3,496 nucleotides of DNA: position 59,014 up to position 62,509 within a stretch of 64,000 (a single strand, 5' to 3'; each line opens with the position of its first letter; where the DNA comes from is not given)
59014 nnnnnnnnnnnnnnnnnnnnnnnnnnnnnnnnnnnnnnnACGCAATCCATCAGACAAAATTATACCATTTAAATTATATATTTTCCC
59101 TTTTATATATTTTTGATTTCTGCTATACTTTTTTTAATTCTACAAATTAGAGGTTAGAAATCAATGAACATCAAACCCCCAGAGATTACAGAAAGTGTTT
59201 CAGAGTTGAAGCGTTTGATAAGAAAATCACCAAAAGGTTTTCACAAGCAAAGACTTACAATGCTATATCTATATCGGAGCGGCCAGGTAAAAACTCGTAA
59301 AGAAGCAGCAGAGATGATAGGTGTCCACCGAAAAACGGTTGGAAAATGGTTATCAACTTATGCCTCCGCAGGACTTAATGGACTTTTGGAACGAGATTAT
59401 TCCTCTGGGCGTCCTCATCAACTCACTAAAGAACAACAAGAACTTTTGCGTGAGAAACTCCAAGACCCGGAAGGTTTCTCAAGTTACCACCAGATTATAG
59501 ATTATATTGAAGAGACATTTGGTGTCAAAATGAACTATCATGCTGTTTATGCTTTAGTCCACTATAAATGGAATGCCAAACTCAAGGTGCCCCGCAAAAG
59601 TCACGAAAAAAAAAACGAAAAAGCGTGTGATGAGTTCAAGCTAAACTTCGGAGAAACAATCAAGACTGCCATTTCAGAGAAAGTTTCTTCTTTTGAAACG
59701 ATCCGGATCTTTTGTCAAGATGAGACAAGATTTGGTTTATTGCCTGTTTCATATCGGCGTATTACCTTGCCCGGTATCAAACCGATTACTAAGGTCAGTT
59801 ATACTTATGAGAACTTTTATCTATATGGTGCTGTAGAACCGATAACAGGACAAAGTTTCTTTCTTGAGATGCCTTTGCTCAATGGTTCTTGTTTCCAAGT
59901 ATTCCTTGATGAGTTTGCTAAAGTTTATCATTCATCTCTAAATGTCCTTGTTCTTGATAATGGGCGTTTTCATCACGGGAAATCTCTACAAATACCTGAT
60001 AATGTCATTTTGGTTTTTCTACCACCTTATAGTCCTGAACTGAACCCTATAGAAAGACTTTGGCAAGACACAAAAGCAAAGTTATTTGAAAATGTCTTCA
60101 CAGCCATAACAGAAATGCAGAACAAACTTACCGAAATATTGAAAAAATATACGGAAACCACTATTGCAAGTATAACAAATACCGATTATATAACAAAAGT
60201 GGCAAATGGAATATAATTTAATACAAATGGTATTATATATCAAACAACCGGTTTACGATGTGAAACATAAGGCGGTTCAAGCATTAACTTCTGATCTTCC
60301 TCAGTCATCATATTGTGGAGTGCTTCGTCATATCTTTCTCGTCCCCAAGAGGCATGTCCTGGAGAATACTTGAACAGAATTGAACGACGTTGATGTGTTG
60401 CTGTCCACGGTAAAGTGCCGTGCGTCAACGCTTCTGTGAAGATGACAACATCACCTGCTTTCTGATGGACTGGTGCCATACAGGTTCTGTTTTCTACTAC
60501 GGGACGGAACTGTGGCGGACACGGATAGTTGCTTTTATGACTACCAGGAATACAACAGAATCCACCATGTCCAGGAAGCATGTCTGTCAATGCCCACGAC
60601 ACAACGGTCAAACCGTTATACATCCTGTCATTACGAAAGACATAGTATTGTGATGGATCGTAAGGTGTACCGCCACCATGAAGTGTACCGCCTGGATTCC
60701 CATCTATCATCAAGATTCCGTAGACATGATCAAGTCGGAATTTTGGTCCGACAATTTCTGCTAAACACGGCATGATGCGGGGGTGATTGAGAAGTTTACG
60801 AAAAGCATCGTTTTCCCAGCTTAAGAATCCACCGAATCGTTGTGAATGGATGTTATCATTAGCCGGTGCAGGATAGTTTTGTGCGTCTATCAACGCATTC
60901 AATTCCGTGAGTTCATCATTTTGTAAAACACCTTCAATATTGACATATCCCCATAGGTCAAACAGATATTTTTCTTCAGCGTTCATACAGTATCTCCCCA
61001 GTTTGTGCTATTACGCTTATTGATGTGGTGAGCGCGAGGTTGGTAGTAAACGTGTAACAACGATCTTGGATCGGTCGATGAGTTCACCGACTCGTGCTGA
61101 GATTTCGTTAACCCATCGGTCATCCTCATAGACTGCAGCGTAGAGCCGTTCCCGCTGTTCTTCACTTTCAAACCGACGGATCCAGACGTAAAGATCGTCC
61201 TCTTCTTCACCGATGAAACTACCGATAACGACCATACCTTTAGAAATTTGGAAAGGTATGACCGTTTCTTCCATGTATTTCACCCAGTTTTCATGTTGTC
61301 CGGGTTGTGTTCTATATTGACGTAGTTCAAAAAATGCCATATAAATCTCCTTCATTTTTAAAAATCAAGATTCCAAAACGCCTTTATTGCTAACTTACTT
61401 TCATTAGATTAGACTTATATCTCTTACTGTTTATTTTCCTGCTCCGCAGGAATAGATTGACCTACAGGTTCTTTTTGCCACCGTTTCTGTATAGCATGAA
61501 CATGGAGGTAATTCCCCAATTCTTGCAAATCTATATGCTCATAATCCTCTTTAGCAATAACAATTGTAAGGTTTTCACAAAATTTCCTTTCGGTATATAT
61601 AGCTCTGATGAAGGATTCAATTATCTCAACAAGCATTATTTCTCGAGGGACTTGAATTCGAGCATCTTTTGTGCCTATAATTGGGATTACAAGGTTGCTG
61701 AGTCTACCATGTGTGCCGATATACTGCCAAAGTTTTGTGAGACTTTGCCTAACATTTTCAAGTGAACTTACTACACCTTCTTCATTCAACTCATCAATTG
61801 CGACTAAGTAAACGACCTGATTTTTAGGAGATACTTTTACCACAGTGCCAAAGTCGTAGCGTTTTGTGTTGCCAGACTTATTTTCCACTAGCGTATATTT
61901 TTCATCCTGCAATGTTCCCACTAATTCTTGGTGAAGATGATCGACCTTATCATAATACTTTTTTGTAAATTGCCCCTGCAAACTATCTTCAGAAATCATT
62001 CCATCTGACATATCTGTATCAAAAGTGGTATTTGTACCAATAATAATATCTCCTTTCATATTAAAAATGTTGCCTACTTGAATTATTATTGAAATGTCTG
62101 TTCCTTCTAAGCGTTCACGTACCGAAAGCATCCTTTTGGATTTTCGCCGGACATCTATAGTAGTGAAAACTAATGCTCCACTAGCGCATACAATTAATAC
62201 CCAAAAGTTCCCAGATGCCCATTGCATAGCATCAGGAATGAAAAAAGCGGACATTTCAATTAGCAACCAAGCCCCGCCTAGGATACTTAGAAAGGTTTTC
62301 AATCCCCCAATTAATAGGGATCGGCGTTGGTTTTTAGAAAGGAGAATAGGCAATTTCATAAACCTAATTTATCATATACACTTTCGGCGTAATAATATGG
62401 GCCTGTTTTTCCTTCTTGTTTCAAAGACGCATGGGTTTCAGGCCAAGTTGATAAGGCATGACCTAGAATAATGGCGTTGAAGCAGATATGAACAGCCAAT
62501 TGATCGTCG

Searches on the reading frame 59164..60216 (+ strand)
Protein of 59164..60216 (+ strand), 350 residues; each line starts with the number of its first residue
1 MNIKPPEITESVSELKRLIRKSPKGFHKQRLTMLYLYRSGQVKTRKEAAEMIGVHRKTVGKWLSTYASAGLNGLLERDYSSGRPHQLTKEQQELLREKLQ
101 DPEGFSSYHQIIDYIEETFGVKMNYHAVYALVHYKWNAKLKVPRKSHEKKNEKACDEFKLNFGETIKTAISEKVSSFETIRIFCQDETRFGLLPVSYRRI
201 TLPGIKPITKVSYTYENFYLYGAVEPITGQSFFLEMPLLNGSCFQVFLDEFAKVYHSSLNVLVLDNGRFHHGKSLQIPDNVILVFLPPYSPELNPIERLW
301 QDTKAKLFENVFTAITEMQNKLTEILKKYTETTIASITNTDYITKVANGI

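Call 31: search_protein_families(library=pfam, proteins=[window:59164-60216:+], max_evalue=0.00001)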
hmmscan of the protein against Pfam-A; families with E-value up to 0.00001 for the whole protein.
window:59164-60216:+ (350 aa): 6 families
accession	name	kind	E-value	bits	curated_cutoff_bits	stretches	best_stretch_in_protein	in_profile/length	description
PF13358.12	DDE_3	-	2.1e-21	76.7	28.6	1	182-312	2-139/146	DDE superfamily endonuclease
PF13565.12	HTH_32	-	1.2e-11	45.4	33.7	1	58-131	1-72/73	Homeodomain-like domain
PF13384.12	HTH_23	-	2.4e-08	34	24.6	1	28-75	5-50/50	Homeodomain-like domain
PF13551.12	HTH_29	-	4.2e-08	33.6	28.1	1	30-92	1-63/64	Winged helix-turn helix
PF13592.12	HTH_33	-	1.4e-06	28.2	25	1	109-159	8-57/60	Winged helix-turn helix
PF13518.12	HTH_28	-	3.1e-06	27.6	25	1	29-84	1-51/52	Helix-turn-helix domain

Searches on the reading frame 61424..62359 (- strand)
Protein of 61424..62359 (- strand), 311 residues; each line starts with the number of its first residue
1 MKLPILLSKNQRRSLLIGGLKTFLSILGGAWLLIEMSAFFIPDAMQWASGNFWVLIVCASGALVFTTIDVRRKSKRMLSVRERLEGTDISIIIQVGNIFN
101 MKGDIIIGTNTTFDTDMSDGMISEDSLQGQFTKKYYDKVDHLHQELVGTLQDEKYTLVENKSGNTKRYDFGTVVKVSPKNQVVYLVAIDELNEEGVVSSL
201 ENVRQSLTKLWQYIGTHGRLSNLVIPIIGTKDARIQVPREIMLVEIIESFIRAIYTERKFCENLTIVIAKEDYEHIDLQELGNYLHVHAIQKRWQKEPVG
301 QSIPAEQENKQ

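Call 31: search_protein_families(library=pfam, proteins=[window:61424-62359:-], max_evalue=0.00001)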
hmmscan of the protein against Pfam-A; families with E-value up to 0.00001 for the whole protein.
window:61424-62359:- (311 aa): 1 family
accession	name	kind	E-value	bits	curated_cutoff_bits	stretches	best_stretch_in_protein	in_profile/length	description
PF20016.6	ThsA_Macro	-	1.4e-44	152.5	25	1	91-268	1-182/183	Thoeris protein ThsA, Macro domain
